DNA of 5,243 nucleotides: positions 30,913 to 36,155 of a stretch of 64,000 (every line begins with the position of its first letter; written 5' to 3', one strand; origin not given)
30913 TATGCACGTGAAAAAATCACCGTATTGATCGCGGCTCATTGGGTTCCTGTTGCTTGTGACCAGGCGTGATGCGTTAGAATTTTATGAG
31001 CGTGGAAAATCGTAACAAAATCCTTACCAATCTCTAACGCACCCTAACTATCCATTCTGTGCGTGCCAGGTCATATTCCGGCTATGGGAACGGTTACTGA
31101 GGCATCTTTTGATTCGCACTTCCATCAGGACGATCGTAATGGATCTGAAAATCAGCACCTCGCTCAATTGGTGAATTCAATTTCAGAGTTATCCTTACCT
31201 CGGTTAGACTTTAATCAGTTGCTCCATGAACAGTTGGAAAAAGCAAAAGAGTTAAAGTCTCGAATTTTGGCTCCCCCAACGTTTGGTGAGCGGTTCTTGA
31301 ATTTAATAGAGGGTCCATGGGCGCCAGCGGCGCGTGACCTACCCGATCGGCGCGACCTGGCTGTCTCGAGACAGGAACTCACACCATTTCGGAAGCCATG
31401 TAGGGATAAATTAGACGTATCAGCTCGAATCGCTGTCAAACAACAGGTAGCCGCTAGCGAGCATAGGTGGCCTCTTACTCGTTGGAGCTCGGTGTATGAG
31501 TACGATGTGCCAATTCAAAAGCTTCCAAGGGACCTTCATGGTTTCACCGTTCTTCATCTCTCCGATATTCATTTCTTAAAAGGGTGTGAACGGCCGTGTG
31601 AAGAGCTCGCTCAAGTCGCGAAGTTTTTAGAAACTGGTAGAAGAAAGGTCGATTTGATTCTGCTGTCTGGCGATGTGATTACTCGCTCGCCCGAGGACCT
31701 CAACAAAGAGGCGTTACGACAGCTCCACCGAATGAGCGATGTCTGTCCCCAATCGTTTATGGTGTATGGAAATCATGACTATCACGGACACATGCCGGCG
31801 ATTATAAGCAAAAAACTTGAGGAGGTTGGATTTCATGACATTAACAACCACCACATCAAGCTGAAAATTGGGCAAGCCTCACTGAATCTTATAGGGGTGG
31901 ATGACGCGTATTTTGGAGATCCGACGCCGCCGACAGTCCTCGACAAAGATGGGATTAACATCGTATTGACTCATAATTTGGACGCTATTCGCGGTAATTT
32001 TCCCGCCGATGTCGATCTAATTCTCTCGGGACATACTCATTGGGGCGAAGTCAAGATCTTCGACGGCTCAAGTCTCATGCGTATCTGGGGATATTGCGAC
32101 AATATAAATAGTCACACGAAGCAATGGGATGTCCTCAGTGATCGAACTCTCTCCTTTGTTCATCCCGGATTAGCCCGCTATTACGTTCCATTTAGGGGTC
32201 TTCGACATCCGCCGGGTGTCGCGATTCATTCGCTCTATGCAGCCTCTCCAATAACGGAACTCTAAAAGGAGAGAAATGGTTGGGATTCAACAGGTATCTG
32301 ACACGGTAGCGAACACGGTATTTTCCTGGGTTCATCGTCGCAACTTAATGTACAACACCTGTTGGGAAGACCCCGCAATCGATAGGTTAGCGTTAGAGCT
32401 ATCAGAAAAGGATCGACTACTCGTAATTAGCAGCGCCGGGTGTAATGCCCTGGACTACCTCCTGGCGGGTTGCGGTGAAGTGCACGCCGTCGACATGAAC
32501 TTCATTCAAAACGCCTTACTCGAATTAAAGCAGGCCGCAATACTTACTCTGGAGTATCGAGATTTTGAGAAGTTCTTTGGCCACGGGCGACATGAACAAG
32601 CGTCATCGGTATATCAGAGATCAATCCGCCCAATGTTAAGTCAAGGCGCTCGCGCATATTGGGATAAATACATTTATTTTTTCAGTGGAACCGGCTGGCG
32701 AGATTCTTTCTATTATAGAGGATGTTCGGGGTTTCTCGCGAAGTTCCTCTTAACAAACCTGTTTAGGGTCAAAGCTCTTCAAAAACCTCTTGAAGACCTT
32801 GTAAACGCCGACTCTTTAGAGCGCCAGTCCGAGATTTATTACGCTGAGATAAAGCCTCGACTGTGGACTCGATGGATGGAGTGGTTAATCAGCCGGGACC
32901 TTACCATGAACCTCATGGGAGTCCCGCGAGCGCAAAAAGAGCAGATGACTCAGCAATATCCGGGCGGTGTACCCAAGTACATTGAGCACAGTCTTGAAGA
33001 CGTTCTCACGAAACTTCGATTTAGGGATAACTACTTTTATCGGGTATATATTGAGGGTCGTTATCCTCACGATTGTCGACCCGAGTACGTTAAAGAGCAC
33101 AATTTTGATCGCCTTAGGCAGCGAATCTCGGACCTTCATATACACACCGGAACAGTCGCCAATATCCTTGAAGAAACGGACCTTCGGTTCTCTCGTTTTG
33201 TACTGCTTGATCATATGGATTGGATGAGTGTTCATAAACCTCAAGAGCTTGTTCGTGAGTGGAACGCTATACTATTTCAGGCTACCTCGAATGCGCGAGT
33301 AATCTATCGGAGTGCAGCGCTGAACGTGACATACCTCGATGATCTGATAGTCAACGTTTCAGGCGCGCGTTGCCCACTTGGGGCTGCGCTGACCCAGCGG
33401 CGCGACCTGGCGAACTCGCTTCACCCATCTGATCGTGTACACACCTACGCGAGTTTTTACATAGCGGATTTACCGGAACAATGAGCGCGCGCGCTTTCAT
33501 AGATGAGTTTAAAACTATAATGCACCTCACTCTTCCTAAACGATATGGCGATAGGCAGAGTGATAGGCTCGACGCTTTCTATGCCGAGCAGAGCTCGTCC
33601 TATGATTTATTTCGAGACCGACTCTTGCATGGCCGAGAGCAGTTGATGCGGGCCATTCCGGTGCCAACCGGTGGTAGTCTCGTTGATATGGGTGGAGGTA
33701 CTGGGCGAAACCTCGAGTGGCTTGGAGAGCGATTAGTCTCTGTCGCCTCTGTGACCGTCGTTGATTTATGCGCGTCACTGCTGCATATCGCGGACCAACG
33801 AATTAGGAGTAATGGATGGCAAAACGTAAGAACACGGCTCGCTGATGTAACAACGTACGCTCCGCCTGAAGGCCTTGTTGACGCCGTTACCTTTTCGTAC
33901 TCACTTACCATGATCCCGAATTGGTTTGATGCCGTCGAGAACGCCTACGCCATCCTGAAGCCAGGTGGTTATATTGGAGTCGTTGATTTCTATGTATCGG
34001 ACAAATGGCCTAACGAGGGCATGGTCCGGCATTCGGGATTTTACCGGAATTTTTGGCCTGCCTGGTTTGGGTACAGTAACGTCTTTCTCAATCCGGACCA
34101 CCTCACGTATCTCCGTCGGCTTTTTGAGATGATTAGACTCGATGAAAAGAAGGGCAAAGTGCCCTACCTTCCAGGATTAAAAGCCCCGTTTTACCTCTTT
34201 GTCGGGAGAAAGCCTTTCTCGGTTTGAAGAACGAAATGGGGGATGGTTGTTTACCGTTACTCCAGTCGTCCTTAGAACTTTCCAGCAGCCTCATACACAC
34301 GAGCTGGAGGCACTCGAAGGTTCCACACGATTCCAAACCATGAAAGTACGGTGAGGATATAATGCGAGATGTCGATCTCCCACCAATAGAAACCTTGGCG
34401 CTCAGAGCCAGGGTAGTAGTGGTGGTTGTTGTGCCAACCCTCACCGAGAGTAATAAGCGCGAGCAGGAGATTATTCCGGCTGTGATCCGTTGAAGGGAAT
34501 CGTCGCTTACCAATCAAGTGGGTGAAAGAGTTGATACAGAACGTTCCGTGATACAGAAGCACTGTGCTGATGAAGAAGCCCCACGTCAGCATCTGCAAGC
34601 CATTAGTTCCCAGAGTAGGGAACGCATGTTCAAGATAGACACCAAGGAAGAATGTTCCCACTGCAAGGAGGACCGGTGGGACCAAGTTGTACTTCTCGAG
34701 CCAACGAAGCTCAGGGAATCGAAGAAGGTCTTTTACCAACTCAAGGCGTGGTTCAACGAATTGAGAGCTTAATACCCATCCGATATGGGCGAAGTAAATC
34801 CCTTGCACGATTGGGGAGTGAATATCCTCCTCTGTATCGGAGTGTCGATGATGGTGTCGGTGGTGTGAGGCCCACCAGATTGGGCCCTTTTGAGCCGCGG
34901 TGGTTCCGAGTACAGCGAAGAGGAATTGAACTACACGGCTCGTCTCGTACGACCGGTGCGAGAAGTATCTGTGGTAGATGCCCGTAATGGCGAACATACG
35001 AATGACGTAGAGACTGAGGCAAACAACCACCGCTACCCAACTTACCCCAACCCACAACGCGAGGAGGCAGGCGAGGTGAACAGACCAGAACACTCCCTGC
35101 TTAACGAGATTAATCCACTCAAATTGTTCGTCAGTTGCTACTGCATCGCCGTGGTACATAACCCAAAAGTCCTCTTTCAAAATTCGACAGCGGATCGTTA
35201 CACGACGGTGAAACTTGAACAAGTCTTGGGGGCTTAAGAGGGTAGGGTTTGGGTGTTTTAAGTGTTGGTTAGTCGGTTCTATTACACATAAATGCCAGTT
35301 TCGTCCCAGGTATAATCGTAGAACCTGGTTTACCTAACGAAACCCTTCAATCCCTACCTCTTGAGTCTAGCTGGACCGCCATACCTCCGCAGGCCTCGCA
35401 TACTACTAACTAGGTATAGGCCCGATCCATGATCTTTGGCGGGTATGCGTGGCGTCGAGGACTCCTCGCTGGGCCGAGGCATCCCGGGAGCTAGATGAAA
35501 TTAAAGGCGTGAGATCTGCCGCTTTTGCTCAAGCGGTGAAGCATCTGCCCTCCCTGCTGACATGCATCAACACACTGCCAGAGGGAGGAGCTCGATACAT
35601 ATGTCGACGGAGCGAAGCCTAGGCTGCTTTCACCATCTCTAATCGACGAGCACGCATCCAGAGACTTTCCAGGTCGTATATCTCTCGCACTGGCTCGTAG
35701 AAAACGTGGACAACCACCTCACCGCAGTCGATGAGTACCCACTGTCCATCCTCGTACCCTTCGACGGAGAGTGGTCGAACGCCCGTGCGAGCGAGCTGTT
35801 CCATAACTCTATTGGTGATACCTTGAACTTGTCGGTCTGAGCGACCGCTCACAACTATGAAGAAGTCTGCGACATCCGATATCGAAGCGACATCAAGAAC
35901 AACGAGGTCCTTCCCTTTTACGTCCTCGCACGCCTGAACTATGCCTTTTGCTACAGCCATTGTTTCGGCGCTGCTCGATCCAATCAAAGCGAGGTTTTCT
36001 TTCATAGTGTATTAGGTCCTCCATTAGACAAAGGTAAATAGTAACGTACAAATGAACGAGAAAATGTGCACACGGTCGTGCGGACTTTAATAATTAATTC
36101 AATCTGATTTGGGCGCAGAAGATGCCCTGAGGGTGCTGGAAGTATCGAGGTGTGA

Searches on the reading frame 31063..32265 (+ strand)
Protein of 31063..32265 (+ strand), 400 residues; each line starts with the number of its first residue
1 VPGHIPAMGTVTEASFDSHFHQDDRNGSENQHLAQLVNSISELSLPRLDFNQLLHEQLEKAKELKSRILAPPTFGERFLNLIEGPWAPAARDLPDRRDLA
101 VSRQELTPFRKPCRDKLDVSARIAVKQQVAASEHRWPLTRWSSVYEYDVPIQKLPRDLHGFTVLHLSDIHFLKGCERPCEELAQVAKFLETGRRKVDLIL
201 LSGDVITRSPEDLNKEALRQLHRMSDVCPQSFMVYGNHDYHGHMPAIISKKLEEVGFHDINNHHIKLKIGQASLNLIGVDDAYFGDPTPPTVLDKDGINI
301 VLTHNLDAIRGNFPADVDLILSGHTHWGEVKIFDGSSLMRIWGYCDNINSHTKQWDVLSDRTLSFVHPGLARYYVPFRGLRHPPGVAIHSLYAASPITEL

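Call 63: search_protein_families(library=pfam, proteins=[window:31063-32265:+], max_evalue=0.0001)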
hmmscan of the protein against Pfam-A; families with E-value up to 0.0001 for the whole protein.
window:31063-32265:+ (400 aa): 2 families
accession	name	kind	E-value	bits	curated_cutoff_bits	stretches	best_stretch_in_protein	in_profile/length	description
PF00149.33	Metallophos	-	3.1e-11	44.5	21.5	1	162-327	2-190/191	Calcineurin-like phosphoesterase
PF12850.12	Metallophos_2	-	1.4e-07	32.1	27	1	163-330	3-121/154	Calcineurin-like phosphoesterase superfamily domain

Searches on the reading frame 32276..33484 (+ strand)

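Call 63: search_protein_families(library=pfam, proteins=[window:32276-33484:+], max_evalue=0.0001)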
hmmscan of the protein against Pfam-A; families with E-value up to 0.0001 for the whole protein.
window:32276-33484:+ (402 aa): 1 family
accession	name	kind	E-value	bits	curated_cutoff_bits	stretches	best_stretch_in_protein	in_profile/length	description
PF11899.13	DUF3419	-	1.7e-106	357.1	28.2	1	21-397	7-383/385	Protein of unknown function (DUF3419)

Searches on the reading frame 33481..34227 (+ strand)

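Call 64: search_protein_families(library=pfam, proteins=[window:33481-34227:+], max_evalue=0.0001)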
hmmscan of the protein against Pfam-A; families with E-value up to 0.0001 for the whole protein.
window:33481-34227:+ (248 aa): 6 families
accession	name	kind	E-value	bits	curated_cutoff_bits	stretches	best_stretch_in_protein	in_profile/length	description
PF13489.12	Methyltransf_23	-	5.8e-16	59.1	27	1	54-196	12-136/164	Methyltransferase domain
PF13649.12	Methyltransf_25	-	1.1e-14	55.3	27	1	68-163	2-97/97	Methyltransferase domain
PF08241.18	Methyltransf_11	-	7e-14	52.7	21.2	1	68-165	1-93/95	Methyltransferase domain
PF01209.24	Ubie_methyltran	-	3.2e-12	46.8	20.1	1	52-170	36-154/233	ubiE/COQ5 methyltransferase family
PF08242.18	Methyltransf_12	-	8.5e-12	46.1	30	1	68-165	1-98/98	Methyltransferase domain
PF13847.12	Methyltransf_31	-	1.5e-07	31.7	27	1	66-177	6-119/145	Methyltransferase domain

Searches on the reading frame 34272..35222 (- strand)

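Call 3: search_protein_families(library=pfam, proteins=[window:34272-35222:-], max_evalue=0.01)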
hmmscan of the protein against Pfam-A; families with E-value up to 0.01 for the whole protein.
window:34272-35222:- (316 aa): 1 family
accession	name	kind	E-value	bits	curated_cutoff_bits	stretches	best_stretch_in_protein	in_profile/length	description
PF00487.30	FA_desaturase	-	7.9e-19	68.9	29.7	1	61-283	2-231/253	Fatty acid desaturase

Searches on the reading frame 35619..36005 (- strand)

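Call 3: search_protein_families(library=pfam, proteins=[window:35619-36005:-], max_evalue=0.01)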
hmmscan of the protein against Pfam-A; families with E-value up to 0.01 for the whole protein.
window:35619-36005:- (128 aa): 1 family
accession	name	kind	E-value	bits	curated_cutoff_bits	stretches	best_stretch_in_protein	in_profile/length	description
PF02410.21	RsfS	-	4.6e-32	110.6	21.6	1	22-116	3-98/98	Ribosomal silencing factor during starvation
